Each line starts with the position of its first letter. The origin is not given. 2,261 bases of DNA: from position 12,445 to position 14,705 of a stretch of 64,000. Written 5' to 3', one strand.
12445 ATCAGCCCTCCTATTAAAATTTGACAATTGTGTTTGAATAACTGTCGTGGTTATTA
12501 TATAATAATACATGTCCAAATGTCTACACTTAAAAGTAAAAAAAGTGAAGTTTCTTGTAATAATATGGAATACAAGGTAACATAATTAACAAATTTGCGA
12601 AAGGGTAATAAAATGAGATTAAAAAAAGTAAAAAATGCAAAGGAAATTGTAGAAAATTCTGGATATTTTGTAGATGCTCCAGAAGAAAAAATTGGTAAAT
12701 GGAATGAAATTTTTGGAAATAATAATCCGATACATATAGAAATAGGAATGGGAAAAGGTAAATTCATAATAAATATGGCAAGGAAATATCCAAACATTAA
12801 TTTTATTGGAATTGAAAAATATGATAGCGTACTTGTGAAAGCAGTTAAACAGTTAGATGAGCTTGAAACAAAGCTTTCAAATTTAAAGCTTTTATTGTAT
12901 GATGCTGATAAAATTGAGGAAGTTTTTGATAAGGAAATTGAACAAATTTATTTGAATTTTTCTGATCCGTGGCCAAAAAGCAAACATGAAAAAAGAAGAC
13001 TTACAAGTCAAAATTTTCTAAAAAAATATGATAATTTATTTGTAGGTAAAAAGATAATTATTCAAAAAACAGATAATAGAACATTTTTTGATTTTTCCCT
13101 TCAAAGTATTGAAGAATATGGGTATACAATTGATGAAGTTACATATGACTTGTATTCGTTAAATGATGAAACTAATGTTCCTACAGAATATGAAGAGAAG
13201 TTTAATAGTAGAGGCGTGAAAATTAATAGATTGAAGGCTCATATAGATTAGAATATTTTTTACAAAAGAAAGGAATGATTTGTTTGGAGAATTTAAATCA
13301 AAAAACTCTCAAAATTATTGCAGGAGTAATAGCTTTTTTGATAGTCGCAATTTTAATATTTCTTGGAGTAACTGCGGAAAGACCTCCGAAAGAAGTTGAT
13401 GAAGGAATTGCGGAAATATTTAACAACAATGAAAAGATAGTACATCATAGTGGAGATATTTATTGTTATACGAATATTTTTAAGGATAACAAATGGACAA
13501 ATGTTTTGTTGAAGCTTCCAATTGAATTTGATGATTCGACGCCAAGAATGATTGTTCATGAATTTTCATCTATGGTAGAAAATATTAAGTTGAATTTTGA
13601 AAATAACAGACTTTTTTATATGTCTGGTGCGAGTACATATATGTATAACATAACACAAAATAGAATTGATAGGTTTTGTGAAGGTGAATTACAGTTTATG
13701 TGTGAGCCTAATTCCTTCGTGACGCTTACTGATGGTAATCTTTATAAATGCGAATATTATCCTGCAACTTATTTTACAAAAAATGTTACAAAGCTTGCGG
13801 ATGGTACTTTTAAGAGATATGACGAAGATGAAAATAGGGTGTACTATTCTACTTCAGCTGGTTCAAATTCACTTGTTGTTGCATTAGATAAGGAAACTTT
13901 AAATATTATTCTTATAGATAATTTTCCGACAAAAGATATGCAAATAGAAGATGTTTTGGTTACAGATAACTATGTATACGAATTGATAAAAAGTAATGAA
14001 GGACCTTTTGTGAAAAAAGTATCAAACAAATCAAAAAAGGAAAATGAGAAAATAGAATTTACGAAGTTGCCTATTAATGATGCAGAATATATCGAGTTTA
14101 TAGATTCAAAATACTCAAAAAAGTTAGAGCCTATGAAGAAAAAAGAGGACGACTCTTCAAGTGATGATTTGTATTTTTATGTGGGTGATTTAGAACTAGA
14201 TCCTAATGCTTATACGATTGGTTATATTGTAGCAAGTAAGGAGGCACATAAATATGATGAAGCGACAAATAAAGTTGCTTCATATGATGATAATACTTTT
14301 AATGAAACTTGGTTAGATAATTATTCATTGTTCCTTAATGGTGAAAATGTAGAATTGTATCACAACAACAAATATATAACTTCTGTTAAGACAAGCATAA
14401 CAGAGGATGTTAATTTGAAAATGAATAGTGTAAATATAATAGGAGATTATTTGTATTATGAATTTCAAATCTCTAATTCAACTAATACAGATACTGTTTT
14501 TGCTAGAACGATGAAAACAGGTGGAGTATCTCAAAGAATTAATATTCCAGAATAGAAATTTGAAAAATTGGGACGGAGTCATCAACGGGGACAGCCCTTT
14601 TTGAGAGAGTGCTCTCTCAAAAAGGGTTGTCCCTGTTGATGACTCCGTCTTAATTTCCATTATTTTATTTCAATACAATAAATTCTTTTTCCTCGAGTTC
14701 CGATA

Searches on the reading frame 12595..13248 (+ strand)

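Call 106: search_protein_families(library=pfam, proteins=[window:12595-13248:+], max_evalue=0.001)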
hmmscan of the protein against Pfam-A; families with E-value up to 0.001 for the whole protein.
window:12595-13248:+ (218 aa): 3 families
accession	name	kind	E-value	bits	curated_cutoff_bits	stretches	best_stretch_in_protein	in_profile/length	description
PF02390.23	Methyltransf_4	-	7.2e-40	136.7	24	1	44-212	2-172/173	Putative methyltransferase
PF24675.1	NpmA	-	1.9e-05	24.5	60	1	36-126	16-106/214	16S rRNA (adenine(1408)-N(1))-methyltransferase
PF13847.12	Methyltransf_31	-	0.00026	21.2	27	1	48-112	8-76/145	Methyltransferase domain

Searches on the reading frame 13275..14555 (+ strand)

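Call 3: search_protein_families(library=pfam, proteins=[window:13275-14555:+], max_evalue=0.1)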
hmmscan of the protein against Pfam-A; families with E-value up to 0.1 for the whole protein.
window:13275-14555:+ (426 aa): 1 family
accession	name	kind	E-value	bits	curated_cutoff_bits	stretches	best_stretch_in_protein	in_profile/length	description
PF07087.16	DUF1353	-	0.055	13.5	22.5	0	385-420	46-81/91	Protein of unknown function (DUF1353)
